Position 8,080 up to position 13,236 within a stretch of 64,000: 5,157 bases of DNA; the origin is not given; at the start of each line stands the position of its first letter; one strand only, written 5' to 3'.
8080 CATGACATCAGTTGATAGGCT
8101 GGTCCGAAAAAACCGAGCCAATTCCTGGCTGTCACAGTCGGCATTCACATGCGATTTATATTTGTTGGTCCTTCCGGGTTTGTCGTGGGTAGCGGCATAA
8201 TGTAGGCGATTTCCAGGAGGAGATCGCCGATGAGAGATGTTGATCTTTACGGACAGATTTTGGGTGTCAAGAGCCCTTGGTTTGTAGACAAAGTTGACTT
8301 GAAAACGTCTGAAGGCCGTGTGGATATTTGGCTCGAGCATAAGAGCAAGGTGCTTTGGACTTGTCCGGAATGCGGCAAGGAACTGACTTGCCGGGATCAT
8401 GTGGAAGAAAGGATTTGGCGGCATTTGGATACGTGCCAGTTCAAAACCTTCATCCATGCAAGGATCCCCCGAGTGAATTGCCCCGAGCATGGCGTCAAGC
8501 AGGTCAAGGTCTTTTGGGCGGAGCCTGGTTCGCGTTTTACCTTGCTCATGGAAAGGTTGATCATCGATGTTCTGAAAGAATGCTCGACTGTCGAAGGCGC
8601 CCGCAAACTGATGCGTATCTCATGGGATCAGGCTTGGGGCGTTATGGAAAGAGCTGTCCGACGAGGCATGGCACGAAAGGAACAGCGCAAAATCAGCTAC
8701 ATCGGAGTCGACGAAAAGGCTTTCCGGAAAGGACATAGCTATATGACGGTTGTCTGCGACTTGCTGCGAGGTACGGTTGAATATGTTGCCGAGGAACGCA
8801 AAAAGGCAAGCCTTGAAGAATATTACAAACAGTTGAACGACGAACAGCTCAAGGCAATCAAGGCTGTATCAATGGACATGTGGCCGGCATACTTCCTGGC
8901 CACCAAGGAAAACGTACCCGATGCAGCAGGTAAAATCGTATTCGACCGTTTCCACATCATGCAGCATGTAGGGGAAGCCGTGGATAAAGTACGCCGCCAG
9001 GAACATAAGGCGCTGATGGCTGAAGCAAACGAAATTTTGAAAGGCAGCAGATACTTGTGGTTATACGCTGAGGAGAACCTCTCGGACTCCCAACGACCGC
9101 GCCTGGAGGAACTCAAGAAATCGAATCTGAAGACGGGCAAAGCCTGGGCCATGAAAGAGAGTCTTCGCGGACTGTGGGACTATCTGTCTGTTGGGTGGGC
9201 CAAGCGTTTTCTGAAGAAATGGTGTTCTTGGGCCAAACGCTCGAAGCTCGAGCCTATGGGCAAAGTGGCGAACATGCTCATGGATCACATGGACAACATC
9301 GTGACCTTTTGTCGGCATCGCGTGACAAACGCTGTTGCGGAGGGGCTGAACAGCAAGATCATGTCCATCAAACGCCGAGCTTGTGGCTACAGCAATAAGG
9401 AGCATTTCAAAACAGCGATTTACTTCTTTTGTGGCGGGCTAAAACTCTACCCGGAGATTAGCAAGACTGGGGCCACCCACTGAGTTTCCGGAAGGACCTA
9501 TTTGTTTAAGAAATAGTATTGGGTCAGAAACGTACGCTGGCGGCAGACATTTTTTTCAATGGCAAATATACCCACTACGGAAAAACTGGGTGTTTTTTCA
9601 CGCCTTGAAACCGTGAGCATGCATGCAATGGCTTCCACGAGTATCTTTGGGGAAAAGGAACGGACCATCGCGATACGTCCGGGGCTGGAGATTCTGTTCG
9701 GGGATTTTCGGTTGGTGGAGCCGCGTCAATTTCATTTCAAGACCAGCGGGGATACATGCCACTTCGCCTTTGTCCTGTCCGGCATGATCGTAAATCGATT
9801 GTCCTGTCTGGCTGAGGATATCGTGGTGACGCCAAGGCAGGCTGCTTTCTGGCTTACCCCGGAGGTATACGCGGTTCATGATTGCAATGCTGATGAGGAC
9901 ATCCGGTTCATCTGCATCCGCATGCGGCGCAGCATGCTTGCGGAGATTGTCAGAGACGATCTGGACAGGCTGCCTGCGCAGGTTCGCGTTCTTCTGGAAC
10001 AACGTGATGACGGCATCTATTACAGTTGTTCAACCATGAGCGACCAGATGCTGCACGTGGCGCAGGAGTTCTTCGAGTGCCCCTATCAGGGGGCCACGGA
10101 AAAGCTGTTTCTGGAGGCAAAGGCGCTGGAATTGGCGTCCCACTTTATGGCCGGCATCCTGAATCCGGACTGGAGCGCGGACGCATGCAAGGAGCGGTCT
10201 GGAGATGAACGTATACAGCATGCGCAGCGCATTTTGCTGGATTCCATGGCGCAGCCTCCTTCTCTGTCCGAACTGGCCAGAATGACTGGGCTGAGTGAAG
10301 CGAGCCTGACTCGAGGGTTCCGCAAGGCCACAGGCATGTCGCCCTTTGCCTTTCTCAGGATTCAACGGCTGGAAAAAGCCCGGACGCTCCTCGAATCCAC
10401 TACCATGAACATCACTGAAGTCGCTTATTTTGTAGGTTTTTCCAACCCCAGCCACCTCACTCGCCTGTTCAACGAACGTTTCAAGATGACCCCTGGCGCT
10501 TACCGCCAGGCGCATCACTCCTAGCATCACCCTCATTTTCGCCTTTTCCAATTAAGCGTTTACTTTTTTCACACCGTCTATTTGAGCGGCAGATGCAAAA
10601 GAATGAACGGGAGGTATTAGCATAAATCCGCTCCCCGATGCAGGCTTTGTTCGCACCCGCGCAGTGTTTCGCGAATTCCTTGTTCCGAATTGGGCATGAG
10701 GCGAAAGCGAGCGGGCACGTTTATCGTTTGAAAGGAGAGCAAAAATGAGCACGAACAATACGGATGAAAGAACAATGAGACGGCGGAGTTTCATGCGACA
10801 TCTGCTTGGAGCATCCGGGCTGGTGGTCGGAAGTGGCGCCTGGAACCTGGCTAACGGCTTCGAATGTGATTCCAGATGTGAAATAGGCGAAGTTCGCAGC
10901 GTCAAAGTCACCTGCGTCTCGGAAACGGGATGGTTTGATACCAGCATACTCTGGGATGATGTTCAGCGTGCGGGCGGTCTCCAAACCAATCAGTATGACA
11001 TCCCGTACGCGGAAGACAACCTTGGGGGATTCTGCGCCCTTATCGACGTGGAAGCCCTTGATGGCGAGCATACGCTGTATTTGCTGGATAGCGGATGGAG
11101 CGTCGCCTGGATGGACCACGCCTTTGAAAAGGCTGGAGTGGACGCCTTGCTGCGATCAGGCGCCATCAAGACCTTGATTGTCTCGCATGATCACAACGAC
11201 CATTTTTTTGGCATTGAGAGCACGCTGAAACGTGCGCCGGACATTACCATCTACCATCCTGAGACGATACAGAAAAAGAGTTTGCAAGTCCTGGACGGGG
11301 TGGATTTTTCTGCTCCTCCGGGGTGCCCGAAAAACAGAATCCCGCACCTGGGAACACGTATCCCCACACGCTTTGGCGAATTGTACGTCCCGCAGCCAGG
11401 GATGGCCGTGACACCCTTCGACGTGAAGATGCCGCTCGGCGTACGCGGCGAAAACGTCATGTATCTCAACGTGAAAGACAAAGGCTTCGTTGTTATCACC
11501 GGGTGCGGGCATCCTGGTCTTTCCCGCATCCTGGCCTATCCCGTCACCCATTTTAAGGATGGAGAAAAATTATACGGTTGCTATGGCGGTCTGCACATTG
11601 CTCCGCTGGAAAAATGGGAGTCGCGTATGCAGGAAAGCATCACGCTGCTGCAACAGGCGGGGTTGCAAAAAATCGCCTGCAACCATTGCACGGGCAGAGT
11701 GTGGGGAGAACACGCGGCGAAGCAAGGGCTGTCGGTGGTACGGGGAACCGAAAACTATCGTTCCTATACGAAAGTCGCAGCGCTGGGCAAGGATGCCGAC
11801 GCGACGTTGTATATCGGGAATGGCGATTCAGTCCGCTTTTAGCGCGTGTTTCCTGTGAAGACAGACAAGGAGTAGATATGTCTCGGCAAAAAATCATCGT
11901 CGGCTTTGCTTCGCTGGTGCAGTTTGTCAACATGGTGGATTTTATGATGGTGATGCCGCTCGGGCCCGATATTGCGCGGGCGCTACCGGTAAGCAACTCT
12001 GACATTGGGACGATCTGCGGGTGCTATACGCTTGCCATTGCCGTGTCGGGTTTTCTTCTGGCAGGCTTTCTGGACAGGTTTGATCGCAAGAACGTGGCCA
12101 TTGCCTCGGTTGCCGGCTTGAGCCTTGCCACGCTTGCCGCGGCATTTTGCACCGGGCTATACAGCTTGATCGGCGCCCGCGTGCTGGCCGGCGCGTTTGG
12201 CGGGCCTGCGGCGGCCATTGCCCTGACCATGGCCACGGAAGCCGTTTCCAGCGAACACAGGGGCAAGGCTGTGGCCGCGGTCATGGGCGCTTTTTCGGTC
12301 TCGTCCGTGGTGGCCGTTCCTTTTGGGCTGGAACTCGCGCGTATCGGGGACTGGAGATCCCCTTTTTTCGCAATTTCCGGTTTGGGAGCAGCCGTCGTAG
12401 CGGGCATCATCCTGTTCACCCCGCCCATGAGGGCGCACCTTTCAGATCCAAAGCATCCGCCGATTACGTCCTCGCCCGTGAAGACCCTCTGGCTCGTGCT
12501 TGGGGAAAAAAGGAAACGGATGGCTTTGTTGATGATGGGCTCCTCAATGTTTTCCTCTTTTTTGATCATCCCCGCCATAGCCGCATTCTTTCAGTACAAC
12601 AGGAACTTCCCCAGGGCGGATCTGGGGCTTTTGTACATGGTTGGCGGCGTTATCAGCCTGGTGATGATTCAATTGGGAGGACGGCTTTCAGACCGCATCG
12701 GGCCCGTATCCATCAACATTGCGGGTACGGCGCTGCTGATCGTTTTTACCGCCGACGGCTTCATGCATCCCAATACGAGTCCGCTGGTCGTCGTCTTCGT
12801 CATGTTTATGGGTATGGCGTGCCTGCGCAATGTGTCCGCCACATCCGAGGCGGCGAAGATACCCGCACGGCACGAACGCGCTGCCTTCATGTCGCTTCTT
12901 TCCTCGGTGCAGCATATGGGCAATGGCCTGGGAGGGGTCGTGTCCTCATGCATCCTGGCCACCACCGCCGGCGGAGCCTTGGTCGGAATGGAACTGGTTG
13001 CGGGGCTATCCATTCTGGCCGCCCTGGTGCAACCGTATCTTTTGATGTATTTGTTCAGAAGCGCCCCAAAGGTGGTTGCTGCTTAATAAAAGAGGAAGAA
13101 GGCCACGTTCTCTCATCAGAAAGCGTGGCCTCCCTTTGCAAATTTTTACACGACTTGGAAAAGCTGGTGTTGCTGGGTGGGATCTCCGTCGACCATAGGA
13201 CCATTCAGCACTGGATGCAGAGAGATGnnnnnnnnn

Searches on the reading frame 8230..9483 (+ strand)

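Call 16: search_protein_families(library=pfam, proteins=[window:8230-9483:+], max_evalue=0.001)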
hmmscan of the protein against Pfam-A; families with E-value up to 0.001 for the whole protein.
window:8230-9483:+ (417 aa): 3 families
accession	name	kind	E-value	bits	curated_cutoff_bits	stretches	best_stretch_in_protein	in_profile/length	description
PF01610.23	DDE_Tnp_ISL3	-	9.4e-77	258.5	23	1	158-397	1-240/240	Transposase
PF14690.11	Zn_ribbon_ISL3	-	2.3e-13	50.7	25.5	1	43-87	3-47/47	zinc-finger of transposase IS204/IS1001/IS1096/IS1165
PF13542.12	HTH_Tnp_ISL3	-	2.1e-11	43.6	27.4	1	96-143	5-51/51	Helix-turn-helix domain of transposase family ISL3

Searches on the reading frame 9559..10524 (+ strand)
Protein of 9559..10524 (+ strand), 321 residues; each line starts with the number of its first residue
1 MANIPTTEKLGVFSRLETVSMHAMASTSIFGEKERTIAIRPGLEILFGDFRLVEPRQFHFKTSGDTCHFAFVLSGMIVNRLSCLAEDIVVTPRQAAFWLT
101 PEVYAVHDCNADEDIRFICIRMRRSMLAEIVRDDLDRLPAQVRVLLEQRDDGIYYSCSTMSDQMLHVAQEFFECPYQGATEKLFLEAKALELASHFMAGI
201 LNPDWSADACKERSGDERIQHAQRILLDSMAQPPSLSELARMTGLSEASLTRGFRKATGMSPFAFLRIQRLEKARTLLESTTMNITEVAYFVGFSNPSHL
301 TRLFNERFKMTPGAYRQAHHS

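Call 16: search_protein_families(library=pfam, proteins=[window:9559-10524:+], max_evalue=0.001)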
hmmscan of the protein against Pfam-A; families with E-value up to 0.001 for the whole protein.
window:9559-10524:+ (321 aa): 2 families
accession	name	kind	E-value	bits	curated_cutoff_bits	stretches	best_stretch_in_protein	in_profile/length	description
PF12833.13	HTH_18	-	6.2e-25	87.7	33.6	1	239-317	1-79/80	Helix-turn-helix domain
PF00165.29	HTH_AraC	-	7.4e-16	58.3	26.6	2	278-317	1-42/42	Bacterial regulatory helix-turn-helix proteins, AraC family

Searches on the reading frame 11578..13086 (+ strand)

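Call 16: search_protein_families(library=pfam, proteins=[window:11578-13086:+], max_evalue=0.001)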
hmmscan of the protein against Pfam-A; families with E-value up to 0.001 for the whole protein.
window:11578-13086:+ (502 aa): 2 families
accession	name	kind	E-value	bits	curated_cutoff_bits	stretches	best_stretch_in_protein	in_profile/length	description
PF07690.21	MFS_1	-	4.1e-48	164.5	33.4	2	112-391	2-282/347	Major Facilitator Superfamily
PF00083.30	Sugar_tr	-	4.1e-10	39.6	22.3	1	136-280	43-190/452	Sugar (and other) transporter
